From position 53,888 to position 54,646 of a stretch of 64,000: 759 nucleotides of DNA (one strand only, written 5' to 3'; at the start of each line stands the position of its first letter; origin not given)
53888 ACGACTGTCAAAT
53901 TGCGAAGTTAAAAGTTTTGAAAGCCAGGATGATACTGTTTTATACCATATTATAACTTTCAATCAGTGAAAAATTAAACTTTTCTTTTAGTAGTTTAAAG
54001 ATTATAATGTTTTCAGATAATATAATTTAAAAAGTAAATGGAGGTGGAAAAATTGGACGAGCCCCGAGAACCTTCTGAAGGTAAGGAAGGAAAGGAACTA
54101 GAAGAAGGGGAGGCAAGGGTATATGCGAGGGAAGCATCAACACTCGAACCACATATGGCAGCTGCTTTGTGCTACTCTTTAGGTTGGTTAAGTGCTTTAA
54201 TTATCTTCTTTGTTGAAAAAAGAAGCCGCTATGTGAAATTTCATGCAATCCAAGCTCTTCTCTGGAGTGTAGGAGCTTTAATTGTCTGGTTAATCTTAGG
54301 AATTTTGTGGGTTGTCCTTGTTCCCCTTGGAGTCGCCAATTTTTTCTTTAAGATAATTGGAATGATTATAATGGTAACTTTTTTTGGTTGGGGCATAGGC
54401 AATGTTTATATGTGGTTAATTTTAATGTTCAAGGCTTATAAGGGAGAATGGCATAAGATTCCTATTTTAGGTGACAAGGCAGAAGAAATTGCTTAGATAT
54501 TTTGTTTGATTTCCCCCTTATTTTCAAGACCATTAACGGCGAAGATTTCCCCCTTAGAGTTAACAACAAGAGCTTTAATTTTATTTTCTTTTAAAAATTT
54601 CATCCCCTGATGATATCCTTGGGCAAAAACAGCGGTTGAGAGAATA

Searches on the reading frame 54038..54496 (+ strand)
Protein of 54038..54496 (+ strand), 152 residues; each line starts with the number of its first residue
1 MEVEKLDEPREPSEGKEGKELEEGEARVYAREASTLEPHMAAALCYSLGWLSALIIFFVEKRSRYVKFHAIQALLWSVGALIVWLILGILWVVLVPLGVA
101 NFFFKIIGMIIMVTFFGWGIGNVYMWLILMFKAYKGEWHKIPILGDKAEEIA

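Call 3: search_protein_families(library=pfam, proteins=[window:54038-54496:+], max_evalue=1)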
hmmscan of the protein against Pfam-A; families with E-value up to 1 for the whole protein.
window:54038-54496:+ (152 aa): 5 families
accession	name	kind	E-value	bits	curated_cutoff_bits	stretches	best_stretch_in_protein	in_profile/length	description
PF09685.15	DUF4870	-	2.9e-08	34.1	25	1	41-143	11-102/107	Domain of unknown function (DUF4870)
PF16927.11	HisKA_7TM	-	0.012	15.9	28.6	1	38-121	134-215/224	N-terminal 7TM region of histidine kinase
PF05745.16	CRPA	-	0.21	12.1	23.6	1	47-112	41-105/150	Chlamydia 15 kDa cysteine-rich outer membrane protein (CRPA)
PF24394.1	TMEM62_C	-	0.7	9.9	21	1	48-124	14-86/225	TMEM62 C-terminal domain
PF11833.13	CPP1-like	-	0.96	9.5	28.4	0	54-98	128-168/196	Protein CHAPERONE-LIKE PROTEIN OF POR1-like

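Call 4: search_protein_families(library=ncbifam, proteins=[window:54038-54496:+], max_evalue=1)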
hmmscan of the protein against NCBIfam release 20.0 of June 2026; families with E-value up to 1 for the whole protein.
window:54038-54496:+ (152 aa): 1 family
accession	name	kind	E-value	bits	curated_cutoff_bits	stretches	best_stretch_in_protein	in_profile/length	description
NF042907.1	CPn0927_CPn0928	subfamily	0.018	13.9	200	1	55-112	11-68/357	CPn0927/CPn0928 family alpha/beta hydrolase fold protein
